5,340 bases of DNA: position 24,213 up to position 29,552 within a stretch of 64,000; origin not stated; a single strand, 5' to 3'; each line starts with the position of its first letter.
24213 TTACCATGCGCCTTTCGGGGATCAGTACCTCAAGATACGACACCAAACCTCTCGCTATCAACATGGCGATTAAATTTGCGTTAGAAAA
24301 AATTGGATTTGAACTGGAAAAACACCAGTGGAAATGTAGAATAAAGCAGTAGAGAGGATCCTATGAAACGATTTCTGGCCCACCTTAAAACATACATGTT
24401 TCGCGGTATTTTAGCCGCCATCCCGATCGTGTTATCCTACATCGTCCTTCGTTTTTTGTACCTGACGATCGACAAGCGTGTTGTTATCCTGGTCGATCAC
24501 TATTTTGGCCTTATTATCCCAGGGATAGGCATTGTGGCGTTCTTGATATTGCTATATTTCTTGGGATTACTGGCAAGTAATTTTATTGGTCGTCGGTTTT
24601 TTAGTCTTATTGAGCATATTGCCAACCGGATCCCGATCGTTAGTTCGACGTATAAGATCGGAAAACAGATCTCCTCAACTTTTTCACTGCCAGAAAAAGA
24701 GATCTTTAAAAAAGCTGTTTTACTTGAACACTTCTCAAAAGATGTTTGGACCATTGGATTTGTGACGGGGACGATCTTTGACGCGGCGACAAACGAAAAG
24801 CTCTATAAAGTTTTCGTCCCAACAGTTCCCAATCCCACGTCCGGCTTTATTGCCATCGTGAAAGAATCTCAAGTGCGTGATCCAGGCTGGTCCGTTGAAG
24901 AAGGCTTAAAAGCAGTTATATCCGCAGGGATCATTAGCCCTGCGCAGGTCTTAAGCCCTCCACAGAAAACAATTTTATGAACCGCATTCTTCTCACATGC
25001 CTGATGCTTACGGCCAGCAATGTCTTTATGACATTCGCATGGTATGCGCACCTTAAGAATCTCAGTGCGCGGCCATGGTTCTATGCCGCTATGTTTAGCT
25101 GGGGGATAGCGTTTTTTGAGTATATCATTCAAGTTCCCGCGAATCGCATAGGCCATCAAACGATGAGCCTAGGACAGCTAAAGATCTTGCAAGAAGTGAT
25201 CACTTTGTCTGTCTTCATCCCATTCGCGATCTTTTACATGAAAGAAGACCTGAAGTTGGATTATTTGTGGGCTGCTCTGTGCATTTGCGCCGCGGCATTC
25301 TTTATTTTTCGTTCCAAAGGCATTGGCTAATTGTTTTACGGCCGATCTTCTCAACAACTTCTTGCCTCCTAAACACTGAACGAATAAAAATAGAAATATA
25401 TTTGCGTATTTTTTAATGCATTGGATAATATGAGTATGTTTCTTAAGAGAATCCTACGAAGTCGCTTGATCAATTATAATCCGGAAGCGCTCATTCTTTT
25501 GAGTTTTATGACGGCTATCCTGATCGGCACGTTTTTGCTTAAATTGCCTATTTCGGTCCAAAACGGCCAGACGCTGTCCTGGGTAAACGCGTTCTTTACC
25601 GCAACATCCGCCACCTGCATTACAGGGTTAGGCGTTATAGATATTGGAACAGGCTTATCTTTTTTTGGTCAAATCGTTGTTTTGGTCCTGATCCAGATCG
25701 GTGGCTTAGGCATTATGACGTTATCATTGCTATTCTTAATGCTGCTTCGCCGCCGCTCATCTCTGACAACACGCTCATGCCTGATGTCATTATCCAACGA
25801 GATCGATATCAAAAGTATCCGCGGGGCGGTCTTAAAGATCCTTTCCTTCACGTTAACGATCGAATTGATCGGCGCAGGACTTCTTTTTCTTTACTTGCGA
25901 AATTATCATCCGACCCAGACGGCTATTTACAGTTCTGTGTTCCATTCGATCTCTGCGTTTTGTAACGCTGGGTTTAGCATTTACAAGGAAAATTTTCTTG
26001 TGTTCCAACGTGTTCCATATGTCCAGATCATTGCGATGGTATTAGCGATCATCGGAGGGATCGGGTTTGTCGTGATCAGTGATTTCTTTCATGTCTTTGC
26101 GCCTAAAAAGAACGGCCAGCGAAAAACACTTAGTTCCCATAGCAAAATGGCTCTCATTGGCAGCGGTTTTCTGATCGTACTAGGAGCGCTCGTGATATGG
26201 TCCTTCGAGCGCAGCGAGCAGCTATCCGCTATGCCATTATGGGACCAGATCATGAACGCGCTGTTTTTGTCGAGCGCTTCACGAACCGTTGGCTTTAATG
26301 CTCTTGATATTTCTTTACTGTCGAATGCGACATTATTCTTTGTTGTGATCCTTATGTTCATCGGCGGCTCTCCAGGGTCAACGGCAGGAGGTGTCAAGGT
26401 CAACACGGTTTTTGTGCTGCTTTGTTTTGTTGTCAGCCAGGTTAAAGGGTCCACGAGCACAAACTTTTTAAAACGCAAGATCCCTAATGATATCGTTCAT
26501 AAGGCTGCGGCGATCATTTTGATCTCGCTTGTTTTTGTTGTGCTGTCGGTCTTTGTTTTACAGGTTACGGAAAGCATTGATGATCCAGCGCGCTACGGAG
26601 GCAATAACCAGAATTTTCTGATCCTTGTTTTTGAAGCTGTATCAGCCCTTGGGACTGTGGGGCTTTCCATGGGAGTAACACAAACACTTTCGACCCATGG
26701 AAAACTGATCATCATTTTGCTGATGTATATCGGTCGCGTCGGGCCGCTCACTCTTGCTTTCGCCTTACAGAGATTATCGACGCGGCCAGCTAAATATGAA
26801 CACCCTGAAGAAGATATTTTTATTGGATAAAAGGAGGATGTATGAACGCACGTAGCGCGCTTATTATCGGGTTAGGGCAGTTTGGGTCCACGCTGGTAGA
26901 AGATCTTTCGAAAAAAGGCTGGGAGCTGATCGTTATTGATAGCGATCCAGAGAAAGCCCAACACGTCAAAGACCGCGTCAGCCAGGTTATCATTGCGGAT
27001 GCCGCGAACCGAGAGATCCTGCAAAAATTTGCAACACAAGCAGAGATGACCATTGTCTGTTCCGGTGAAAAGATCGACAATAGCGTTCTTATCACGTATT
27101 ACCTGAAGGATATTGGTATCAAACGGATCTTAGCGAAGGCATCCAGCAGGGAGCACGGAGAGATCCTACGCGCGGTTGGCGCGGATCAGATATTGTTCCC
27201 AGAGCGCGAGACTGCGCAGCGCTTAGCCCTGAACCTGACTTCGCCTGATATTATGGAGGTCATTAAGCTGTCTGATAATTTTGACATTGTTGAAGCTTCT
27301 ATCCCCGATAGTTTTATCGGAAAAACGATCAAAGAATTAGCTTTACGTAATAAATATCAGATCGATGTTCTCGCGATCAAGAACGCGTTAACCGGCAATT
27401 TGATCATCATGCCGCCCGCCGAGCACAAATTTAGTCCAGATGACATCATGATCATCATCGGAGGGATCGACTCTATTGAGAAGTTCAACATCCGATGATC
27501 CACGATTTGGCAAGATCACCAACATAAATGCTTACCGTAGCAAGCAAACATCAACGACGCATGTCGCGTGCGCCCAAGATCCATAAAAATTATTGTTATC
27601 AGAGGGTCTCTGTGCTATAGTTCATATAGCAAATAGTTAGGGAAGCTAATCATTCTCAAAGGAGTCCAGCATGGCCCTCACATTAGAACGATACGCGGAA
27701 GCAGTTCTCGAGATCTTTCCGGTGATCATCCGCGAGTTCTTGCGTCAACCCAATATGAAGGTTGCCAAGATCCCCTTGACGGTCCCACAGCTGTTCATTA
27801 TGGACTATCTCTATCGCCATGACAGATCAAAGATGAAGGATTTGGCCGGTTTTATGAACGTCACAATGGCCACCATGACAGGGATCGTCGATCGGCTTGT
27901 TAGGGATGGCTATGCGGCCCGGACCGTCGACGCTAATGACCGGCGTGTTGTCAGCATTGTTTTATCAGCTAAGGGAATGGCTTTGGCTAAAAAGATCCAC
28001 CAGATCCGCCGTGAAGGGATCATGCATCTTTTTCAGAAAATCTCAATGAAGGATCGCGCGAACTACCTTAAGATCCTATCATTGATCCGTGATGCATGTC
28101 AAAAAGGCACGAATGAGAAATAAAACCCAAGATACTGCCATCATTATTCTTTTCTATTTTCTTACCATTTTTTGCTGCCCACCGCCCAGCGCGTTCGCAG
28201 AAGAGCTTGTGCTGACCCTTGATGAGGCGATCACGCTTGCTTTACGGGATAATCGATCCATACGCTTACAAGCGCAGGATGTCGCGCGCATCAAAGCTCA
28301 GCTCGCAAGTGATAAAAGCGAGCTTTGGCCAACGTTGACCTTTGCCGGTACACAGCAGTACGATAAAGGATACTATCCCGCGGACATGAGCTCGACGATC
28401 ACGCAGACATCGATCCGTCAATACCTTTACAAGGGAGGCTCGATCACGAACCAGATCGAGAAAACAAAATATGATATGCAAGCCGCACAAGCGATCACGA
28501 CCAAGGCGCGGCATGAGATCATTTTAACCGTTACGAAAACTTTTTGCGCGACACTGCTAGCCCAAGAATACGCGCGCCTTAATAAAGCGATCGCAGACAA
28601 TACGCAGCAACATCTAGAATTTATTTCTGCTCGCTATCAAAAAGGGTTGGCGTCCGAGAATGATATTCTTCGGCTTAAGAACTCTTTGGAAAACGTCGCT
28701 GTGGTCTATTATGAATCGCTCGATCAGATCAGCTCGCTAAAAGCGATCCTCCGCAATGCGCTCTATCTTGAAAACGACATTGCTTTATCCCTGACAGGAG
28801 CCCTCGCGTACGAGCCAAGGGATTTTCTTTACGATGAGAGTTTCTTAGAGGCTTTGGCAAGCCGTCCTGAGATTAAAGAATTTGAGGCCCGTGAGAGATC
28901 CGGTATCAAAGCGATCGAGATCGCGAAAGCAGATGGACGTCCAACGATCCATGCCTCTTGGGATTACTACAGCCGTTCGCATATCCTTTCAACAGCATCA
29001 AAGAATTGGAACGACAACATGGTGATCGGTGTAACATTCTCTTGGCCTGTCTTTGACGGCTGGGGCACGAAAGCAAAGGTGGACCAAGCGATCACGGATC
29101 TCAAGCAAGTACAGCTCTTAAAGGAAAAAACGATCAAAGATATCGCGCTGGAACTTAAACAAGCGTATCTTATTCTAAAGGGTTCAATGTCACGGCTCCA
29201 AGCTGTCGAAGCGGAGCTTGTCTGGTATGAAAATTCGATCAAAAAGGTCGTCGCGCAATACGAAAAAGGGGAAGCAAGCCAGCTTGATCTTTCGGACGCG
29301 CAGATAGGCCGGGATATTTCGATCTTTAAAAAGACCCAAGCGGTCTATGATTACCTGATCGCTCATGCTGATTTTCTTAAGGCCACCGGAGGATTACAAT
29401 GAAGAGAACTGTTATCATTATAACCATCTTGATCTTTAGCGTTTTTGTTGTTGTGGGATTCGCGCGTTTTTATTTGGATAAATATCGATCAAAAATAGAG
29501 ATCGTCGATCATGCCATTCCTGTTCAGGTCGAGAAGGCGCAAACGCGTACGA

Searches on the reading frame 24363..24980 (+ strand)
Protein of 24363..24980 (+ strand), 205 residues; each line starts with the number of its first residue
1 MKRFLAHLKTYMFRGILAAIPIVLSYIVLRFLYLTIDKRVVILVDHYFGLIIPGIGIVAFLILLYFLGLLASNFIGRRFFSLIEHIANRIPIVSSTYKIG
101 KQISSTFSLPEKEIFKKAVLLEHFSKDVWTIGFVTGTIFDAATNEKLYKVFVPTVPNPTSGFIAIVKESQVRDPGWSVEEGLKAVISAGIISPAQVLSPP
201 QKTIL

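Call 18: search_protein_families(library=pfam, proteins=[window:24363-24980:+], max_evalue=0.00001)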
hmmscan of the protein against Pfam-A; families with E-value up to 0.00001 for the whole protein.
window:24363-24980:+ (205 aa): 1 family
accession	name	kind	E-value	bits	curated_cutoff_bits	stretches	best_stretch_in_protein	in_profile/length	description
PF04367.18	DUF502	-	1.4e-28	99.4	23.8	1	59-160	2-107/107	Protein of unknown function (DUF502)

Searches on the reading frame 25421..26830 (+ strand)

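Call 18: search_protein_families(library=pfam, proteins=[window:25421-26830:+], max_evalue=0.00001)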
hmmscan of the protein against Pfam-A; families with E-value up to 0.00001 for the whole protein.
window:25421-26830:+ (469 aa): 1 family
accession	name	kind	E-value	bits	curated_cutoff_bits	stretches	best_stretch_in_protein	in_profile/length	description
PF02386.22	TrkH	-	1.9e-57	195.3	27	1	44-447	56-488/502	Cation transport protein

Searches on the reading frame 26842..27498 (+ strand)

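Call 18: search_protein_families(library=pfam, proteins=[window:26842-27498:+], max_evalue=0.00001)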
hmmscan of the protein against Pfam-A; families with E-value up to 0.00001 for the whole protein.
window:26842-27498:+ (218 aa): 3 families
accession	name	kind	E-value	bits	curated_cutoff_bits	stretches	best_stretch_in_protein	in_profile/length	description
PF02254.24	TrkA_N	-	1.1e-23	84.1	23.8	1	7-120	2-116/116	TrkA-N domain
PF02080.26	TrkA_C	-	8.9e-10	38.8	27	1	150-215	2-66/71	TrkA-C domain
PF03807.23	F420_oxidored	-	1.9e-06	28.8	21.6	0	8-57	4-54/94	NADP oxidoreductase coenzyme F420-dependent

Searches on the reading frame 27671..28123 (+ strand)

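Call 18: search_protein_families(library=pfam, proteins=[window:27671-28123:+], max_evalue=0.00001)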
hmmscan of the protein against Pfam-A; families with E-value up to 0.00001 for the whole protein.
window:27671-28123:+ (150 aa): 3 families
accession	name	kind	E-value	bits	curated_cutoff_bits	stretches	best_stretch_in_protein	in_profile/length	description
PF01047.28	MarR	-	7.5e-14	51.8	24.6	1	36-94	1-59/59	MarR family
PF12802.13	MarR_2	-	4.1e-08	33.7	27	1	36-92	3-60/61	MarR family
PF22381.2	Staph_reg_Sar_Rot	-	6.7e-07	29.8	27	1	33-109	9-85/85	Transcriptional regulator SarA/Rot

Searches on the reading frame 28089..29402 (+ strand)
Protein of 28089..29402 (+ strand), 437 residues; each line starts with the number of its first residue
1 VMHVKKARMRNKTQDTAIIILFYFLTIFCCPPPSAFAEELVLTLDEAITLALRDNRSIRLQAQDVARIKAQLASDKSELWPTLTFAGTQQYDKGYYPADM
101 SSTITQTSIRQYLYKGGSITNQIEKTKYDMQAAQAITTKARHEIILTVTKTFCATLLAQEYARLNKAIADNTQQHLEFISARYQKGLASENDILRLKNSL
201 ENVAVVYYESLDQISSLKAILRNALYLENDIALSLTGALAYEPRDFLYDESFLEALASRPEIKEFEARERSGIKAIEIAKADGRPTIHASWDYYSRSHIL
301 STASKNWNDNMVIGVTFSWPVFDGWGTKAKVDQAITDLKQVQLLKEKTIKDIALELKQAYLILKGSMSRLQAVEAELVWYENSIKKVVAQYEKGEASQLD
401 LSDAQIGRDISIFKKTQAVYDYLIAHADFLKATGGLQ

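Call 18: search_protein_families(library=pfam, proteins=[window:28089-29402:+], max_evalue=0.00001)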
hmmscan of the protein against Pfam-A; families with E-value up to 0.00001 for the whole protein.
window:28089-29402:+ (437 aa): 1 family
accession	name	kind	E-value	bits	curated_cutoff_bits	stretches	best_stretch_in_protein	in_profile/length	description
PF02321.23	OEP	-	1.9e-43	148.9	22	2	250-434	3-187/187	Outer membrane efflux protein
